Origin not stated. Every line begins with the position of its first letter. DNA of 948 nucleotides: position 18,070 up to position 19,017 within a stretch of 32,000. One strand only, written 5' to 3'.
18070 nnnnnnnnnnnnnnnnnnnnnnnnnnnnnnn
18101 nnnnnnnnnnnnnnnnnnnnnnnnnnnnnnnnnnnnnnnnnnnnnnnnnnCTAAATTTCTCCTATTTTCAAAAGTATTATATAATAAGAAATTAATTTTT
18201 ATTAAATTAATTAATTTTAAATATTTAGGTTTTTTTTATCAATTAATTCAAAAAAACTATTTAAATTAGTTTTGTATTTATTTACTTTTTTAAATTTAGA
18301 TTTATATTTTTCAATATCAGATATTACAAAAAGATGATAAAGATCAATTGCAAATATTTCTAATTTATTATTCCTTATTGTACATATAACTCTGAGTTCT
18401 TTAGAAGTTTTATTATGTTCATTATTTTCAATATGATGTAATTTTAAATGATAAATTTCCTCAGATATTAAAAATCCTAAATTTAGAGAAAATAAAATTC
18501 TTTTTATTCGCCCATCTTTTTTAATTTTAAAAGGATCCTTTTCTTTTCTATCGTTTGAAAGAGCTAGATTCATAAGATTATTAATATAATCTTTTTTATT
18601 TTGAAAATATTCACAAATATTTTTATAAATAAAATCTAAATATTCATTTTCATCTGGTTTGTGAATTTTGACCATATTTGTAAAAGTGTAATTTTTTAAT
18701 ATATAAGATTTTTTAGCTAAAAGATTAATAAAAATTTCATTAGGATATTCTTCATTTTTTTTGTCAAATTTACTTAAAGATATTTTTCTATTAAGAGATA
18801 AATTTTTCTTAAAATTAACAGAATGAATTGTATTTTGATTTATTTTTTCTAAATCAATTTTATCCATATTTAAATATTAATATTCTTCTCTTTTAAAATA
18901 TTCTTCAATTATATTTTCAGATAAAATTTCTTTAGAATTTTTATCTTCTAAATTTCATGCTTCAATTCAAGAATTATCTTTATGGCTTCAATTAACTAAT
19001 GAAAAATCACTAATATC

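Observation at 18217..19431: DUF4065/Panacea-like gene coupled to an unknown 216-aa protein: candidate toxin-antitoxin or defence pair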

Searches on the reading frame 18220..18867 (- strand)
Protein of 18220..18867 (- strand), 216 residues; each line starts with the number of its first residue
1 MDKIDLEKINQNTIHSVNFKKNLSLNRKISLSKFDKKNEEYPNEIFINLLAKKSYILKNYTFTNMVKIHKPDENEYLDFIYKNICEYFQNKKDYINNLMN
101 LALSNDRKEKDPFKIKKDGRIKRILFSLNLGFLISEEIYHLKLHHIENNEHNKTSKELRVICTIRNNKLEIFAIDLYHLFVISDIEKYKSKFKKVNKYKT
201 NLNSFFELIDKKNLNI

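Call 5: search_protein_families(library=pfam, proteins=[window:18220-18867:-], max_evalue=10)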
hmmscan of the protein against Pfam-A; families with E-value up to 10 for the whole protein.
seq(216 aa): 1 family
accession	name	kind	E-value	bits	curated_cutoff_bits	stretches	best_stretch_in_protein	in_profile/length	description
PF01055.32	Glyco_hydro_31_2nd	-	0.054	13.3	23.5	1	34-117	86-165/328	Glycosyl hydrolases family 31 TIM-barrel domain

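Call 6: search_protein_families(library=ncbifam, proteins=[window:18220-18867:-], max_evalue=10)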
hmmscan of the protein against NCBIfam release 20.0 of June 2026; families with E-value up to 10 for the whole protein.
seq(216 aa): 0 families

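Call 7: search_protein_families(library=padloc, proteins=[window:18220-18867:-], max_evalue=10)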
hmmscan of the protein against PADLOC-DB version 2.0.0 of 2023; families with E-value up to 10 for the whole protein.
seq(216 aa): 0 families
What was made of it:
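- On Known anti-phage defence systems (PADLOC-DB v2): No hit for A184 or B216 (call 7) or for homologs.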

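Call 8: search_protein_families(library=phrogs, proteins=[window:18220-18867:-], max_evalue=10)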
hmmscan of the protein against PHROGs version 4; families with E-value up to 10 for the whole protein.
seq(216 aa): 1 family
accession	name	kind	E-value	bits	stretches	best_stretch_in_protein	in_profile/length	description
phrog_21219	-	unknown function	0.38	11.9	1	90-118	28-56/68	-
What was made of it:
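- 18217..18867 (-): Gene B (HPAVJP_5520, BDV02663.1), 216 aa. It is basic (pI 9.5) and soluble, has no known family, and is the presumed toxin/effector (PanT-like). No family found (calls 5-8).
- Checked: B has no hit in Pfam, NCBIfam, PADLOC or PHROGs (calls 5-8).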

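Call 10: find_homologous_proteins(query=window:18220-18867:-, max_evalue=0.01)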
Query seq(216 aa) (216 aa): 1 proteins with E <= 0.01 among 456 candidates.
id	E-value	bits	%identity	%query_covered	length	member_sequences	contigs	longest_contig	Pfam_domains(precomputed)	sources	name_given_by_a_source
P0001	8.6e-130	449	100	100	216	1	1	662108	-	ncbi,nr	ncbi:MAG: hypothetical protein HPAVJP_5520 [Candidatus Hepatoplasma vulgare]|nr:MAG: hypothetical pr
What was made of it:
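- Tried and rejected: Single-sequence searches with B216: the word-indexed search found only B216 itself (call 10).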

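Call 17: search_protein_representatives(protein=window:18220-18867:-)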
Query: 216 residues. Proteins with E-value up to 0.001 (for the whole library): 2; up to 1e-10: 2; up to 1e-30: 2. The best 2 are listed.
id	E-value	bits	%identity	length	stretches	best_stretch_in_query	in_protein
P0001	2.7e-130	448.6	100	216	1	1-216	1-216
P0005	6.4e-39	150.3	47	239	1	14-209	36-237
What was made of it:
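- Tried and rejected: The exhaustive phmmer search over 1.84 billion representatives found one relative, P0005 (call 17).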

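Call 19: find_encoding_contigs(protein=P0005, flank=8000)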
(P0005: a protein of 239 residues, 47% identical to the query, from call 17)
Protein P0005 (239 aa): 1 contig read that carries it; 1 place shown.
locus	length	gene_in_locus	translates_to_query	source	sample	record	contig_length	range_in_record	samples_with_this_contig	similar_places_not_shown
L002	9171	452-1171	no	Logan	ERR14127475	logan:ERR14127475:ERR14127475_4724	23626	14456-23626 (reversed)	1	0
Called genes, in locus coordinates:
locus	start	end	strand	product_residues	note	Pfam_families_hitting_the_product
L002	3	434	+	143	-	?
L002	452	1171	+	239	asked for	-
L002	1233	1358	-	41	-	-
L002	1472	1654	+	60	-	-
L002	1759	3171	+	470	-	PF00749:tRNA-synt_1c, PF19269:Anticodon_2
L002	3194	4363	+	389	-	PF01966:HD, PF19276:HD_assoc_2 (faint)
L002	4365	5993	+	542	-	PF03485:Arg_tRNA_synt_N, PF00750:tRNA-synt_1d, PF01406:tRNA-synt_1e (faint), PF01921:tRNA-synt_1f (faint), PF05746:DALR_1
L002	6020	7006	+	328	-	PF01790:LGT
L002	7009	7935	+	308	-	PF01266:DAO (faint), PF03486:HI0933_like (faint), PF07992:Pyr_redox_2, PF13738:Pyr_redox_3, PF00070:Pyr_redox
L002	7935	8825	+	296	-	PF14527:LAGLIDADG_WhiA, PF02650:HTH_WhiA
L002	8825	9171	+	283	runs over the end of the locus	-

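Call 23: find_related_loci(query=A2, collection=metagenome_contigs, flank=6000)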
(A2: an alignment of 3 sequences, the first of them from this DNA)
Query A2 (216 aa) in metagenome_contigs; peptide patterns used: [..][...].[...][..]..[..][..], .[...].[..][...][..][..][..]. (x = any residue, [..] = any of these).
600 stretches matched a pattern, but none encodes a relative of the query by tblastn (E <= 1e-3).

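Call 24: find_related_loci(query=A2, collection=viral_contigs, flank=6000)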
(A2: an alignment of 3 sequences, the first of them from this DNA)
Query A2 (216 aa) in viral_contigs; peptide patterns used: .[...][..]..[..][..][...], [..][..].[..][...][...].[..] (x = any residue, [..] = any of these).
599 stretches matched a pattern, but none encodes a relative of the query by tblastn (E <= 1e-3).
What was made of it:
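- Tried and rejected: Metagenome and viral scans with the Hepatoplasma-type B alignment: nothing found (calls 23, 24).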

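Call 29: search_solved_structures(query=A3, max_evalue=10, show_alignments=3)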
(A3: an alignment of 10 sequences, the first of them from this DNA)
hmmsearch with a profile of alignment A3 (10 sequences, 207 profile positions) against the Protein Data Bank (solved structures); distinct sequences matched with E-value up to 10: 0.
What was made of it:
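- On RelE/ParE/HigB superfamily: gene B: The PDB sequence profile search gave 0 hits (call 29).
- A profile search against all PDB sequences gave 0 hits at E up to 10 (call 29).
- Tried and rejected: PDB sequence profile search: 0 hits (call 29).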

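Call 30: search_protein_families(library=pfam, alignment_id=A3, max_evalue=10)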
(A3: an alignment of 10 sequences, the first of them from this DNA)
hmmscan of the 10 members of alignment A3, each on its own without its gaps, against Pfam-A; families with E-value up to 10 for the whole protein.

A. member 1, seq(216 aa): 1 family
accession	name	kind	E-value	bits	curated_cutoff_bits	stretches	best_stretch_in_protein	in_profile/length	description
PF01055.32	Glyco_hydro_31_2nd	-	0.054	13.3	23.5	1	34-117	86-165/328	Glycosyl hydrolases family 31 TIM-barrel domain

B. families by the number of members that match (of 10 scanned): 13 families
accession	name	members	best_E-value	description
PF11861.13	DUF3381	1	0.016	Ribosomal RNA methyltransferase Spb1, DUF3381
PF20145.4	ARMET_N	1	0.02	ARMET, N-terminal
PF10945.13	CBP_BcsR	1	0.029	Cellulose biosynthesis protein BcsR-like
PF25505.1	ARM_CPL3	1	0.029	CPL3 ARM repeat domain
PF02829.19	3H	1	0.043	3H domain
PF01055.32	Glyco_hydro_31_2nd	1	0.054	Glycosyl hydrolases family 31 TIM-barrel domain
PF17979.7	zf-CRD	1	0.068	Cysteine rich domain with multizinc binding regions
PF17436.7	DUF5415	1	0.082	Family of unknown function (DUF5415)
PF22111.2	MtrC-MtrF_N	1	0.091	Decaheme cytochrome c component MtrC/MtrF N-terminal domain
PF17021.10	Mei5_like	1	0.11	Putative double-strand recombination repair-like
PF23153.1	Aip3p_Bud6_N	1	0.16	Aip3p/Bud6 N-terminal domain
PF23967.1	DUF7295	1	0.21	Family of unknown function (DUF7295)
PF20710.2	DUF6824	1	0.7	Domain of unknown function (DUF6824)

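Call 31: find_homologous_proteins(query=A3, max_evalue=0.01)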
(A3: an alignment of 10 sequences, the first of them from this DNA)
Query A3 (10 sequences) (216 aa, profile of the alignment): 100 proteins with E <= 0.01 among 4460 candidates.
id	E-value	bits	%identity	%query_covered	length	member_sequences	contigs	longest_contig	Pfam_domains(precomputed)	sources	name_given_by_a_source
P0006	6.7e-72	260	33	13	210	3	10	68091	-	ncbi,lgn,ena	-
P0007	1.4e-71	259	40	13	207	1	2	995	-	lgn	-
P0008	1.0e-70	256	37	12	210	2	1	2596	-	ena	-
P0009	1.1e-70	256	41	14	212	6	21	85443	-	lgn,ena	-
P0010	5.0e-70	254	44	14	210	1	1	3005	-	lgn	-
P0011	7.5e-70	253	40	13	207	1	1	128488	-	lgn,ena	-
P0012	1.9e-69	252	38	14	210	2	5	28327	-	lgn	-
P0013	1.0e-68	249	41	14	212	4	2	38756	-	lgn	-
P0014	7.2e-68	247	37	13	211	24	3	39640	-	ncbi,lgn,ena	-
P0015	3.5e-67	244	38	14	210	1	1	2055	-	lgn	-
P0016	4.1e-67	244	33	19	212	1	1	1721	-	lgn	-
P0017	9.6e-67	243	33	15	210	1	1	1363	-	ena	-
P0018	1.8e-66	242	45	14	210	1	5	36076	-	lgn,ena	-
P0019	1.9e-66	242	43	13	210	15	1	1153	-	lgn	-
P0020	2.9e-66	241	33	19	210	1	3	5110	-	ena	-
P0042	5.5e-62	227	37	17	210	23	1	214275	-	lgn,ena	-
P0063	1.4e-56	210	27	29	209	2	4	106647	-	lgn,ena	-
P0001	1.3e-45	174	100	100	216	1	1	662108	-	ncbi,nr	ncbi:MAG: hypothetical protein HPAVJP_5520 [Candidatus Hepatoplasma vulgare]|nr:MAG: hypothetical pr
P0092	1.5e-32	131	-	-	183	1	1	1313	PF00563.26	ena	-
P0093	3.8e-21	94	29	31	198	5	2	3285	-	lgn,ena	-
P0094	3.6e-17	81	54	6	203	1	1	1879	-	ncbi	-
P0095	3.7e-14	71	27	22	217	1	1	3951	-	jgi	jgi:hypothetical protein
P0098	8.5e-7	47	36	31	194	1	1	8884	-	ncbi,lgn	-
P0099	6.3e-6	44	41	14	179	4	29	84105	-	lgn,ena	-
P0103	1.5e-3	36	38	20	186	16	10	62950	-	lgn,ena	-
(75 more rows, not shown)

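Call 34: find_encoding_contigs(protein=P0042, flank=5000, max_places=2)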
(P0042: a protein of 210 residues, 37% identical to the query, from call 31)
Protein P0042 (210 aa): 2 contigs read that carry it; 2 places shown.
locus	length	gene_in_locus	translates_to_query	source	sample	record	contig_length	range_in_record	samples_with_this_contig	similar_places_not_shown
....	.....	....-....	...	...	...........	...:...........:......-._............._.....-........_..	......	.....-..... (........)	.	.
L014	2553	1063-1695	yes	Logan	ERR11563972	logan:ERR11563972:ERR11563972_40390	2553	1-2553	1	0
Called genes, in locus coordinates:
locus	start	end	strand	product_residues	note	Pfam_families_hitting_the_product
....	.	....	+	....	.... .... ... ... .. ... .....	-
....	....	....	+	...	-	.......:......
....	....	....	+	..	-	-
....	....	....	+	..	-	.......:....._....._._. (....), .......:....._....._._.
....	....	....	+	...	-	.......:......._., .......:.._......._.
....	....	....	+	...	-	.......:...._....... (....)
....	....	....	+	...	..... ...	-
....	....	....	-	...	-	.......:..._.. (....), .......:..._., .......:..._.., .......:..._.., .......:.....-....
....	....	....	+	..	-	-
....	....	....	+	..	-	-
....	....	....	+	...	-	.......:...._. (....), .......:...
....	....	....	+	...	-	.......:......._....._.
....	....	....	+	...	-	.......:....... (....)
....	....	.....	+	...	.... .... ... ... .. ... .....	-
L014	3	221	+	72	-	?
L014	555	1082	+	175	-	PF13274:SocA_Panacea (weak)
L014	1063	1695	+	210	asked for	-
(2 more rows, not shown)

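Call 35: find_encoding_contigs(protein=P0099, flank=5000, max_places=3)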
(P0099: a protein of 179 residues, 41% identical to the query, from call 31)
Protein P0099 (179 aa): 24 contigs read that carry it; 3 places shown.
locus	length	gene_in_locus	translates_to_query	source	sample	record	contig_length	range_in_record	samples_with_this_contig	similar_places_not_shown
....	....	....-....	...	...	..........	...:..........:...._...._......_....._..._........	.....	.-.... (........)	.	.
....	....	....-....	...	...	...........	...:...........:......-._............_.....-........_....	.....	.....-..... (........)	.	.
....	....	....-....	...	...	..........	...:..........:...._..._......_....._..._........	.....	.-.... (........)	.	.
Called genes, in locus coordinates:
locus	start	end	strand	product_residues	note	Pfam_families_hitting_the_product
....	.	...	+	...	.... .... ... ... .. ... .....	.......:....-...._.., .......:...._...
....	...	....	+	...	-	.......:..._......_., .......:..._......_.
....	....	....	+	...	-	-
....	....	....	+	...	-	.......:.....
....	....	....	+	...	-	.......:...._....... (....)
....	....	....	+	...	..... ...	-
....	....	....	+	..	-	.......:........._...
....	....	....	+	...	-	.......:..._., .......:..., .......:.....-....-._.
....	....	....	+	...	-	-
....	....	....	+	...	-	?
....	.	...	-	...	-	?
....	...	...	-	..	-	-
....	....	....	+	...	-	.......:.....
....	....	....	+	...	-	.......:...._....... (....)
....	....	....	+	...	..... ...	-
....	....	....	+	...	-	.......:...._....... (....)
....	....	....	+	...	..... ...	-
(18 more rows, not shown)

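Call 36: find_encoding_contigs(protein=P0103, flank=5000, max_places=3)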
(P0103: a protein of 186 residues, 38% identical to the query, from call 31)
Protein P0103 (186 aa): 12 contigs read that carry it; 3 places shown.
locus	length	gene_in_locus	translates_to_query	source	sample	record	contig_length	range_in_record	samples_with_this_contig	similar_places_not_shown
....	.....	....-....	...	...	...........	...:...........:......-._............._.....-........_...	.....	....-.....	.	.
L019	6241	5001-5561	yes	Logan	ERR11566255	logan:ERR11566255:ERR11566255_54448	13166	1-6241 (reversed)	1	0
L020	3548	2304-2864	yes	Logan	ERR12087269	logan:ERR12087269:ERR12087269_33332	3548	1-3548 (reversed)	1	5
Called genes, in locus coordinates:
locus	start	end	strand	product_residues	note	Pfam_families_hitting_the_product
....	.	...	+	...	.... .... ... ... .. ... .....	-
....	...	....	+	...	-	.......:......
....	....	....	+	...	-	-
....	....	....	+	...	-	-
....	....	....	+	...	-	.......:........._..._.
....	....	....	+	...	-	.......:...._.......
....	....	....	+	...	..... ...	-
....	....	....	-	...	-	-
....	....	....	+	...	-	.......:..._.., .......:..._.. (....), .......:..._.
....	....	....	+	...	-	-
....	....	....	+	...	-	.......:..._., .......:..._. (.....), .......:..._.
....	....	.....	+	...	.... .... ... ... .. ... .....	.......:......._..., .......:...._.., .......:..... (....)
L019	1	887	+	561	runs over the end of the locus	-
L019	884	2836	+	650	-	PF05895:DUF859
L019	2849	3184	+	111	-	-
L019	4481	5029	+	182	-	PF13274:SocA_Panacea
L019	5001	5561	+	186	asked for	-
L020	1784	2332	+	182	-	PF13274:SocA_Panacea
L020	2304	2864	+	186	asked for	-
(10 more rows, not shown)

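Call 37: find_encoding_contigs(protein=P0063, flank=5000, max_places=2)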
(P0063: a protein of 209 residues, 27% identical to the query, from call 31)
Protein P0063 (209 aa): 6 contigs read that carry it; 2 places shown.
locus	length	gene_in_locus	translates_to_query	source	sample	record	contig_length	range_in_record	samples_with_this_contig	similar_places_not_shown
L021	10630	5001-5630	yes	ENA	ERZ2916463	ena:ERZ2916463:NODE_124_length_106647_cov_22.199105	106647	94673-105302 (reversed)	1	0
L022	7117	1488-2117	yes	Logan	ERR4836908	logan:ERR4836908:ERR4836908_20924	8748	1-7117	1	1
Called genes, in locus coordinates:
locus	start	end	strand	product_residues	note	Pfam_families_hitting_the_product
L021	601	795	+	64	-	-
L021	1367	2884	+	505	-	-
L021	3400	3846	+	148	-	PF13310:Virulence_RhuM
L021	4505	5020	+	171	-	PF13274:SocA_Panacea (weak)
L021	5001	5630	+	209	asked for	-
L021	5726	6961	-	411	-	PF00589:Phage_integrase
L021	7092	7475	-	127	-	PF08769:Spo0A_C (weak)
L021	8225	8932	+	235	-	PF13560:HTH_31 (weak), PF01381:HTH_3, PF12844:HTH_19 (faint)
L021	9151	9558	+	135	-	-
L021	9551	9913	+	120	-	PF12957:DUF3846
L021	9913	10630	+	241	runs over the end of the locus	PF12957:DUF3846 (weak)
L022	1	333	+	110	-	?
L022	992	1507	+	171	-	PF13274:SocA_Panacea (weak)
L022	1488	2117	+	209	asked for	-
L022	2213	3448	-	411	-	PF00589:Phage_integrase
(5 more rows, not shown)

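Call 38: predict_structure(alignment_id=A4)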
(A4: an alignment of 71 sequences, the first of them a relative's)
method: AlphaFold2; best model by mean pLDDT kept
length: 216 residues; sequences in the alignment: 71
mean_pLDDT: 62.7   pTM: 0.58
mean pLDDT of the five models: 62.7, 61.9, 59.3, 59.2, 59.1
residues with pLDDT >= 90: 0; 70-90: 94; 50-70: 57; < 50: 65
segments of 3 or more residues with pLDDT < 50: 1-26, 30-38, 99-115, 146-154, 181-183
pLDDT, mean of each block of 10 residues (from residue 1): 36 35 44 45 64 77 79 74 75 54 42 55 83 73 55 59 80 69 55 77 82 72
secondary structure, 60 per line:
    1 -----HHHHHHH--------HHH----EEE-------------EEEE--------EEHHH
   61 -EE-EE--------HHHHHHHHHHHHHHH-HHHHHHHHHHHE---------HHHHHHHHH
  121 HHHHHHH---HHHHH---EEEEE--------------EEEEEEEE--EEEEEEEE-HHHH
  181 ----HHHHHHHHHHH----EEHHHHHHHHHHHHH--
elements in order: H6-12 E28-30 E44-47 H75-89 H91-101 H112-127 H131-135 E139-143 E158-165 E168-175 H177-180 H185-195 H202-214

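Call 41: fold_search(model_id=the predicted structure, library=pdb)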
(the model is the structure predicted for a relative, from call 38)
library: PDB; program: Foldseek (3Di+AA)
matches with E <= 10: 244; with E <= 0.001: 0
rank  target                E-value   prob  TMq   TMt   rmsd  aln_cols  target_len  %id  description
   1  8a0x_D                3.7e-01  0.15  0.15  0.26  13.2        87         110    8  Crystal structure of the HigB2-HigA2 tetramer in complex with operator DNA (released 2023-05-03)
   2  9r2r_D                4.5e-01  0.10  0.12  0.18  10.6        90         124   13  De novo designed M7 protein fold (released 2025-05-14)
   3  9fqr_Xp               4.5e-01  0.04  0.13  0.09  19.4       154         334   10  96-nm repeat of axonemal doublet microtubules from bovine sperm (released 2025-03-26)
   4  2ml6_MODEL_1_A        5.4e-01  0.10  0.12  0.16   6.8        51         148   18  NMR structure of protein ZP_02069618.1 from Bacteroides uniformis ATCC 8492 (released 2014-03-12)
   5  8phj_Y                5.7e-01  0.03  0.11  0.07  24.4       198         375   10  cA4-bound Cami1 in complex with 70S ribosome (released 2023-12-13)
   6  8a0x_C                7.3e-01  0.10  0.15  0.27  15.6       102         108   10  Crystal structure of the HigB2-HigA2 tetramer in complex with operator DNA (released 2023-05-03)
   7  7nbu_Y                8.2e-01  0.06  0.13  0.21  13.5       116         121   14  Structure of the HigB1 toxin mutant K95A from Mycobacterium tuberculosis (Rv1955) and its target, the cspA mRNA, on th (released 2022-03-02)
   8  7ycs_A                9.3e-01  0.07  0.15  0.27  11.1       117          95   13  Heterotetramer of Antitoxin PrpA together with Toxin PrpT from Pseudoalteromonas rubra (released 2022-09-21)
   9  7ebd_A                9.9e-01  0.05  0.14  0.18  10.7        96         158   14  Bacterial STING in complex with c-di-GMP (released 2021-09-15)
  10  8phb_B                1.1e+00  0.03  0.13  0.09  21.1       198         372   11  Crystal structure of apo Cami1 (released 2023-12-13)
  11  5mje_A                1.1e+00  0.10  0.13  0.25  10.8        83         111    6  Crystal structure of the HigB2 toxin in complex with Nb8 (released 2017-04-05)
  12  4qan_B                1.1e+00  0.02  0.11  0.09  20.2       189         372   13  Crystal structure of a cystatin-like protein (RUMGNA_02398) from Ruminococcus gnavus ATCC 29149 at 2.10 A resolution (released 2014-07-23)
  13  1z8m_MODEL_1_A        1.2e+00  0.05  0.11  0.22   9.8        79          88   13  Solution structure of the conserved hypothtical protein HP0894 from Helicobacter pylori (released 2005-11-01)
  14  5ja9_C                1.3e+00  0.05  0.13  0.23  13.0        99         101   10  Crystal structure of the HigB2 toxin in complex with Nb6 (released 2017-04-05)
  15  6l8e_E                1.5e+00  0.07  0.12  0.27   8.5        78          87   19  Crystal structure of heterohexameric YoeB-YefM complex bound to 26bp-DNA (released 2020-09-02)
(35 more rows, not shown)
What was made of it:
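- On RelE/ParE/HigB superfamily: gene B: The weak B216 model gives many RelE-type hits, all with E of 0.37 or more (call 41).
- The Foldseek list for the low-confidence model of B216 (pLDDT 62.7) is crowded with HigB, RelE, YoeB, ParE, YafQ and MqsR chains, though all have E of 0.37 or more and TM of 0.31 or less (calls 38, 41).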

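Call 53: predict_structure(alignment_id=A5)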
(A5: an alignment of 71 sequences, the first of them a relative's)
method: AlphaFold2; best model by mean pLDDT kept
length: 212 residues; sequences in the alignment: 71
mean_pLDDT: 85.2   pTM: 0.84
mean pLDDT of the five models: 85.2, 85.1, 84.9, 84.6, 84.0
residues with pLDDT >= 90: 91; 70-90: 101; 50-70: 15; < 50: 5
segments of 3 or more residues with pLDDT < 50: 1-4
pLDDT, mean of each block of 10 residues (from residue 1): 63 83 86 84 80 92 92 89 77 82 81 93 92 91 88 91 92 83 91 93 72 52
secondary structure, 60 per line:
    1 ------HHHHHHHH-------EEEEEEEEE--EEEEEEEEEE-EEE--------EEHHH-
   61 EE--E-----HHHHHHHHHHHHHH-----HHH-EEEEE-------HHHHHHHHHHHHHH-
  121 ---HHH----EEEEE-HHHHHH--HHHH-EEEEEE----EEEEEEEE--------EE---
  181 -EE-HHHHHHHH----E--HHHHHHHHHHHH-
elements in order: H7-14 E22-30 E33-42 E44-46 H71-84 E94-98 H106-119 E131-135 H137-142 H145-148 E150-155 E160-167 H185-192 H200-211
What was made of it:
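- In that model helices are inserted between the strands where RelE has a plain meander (call 53).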
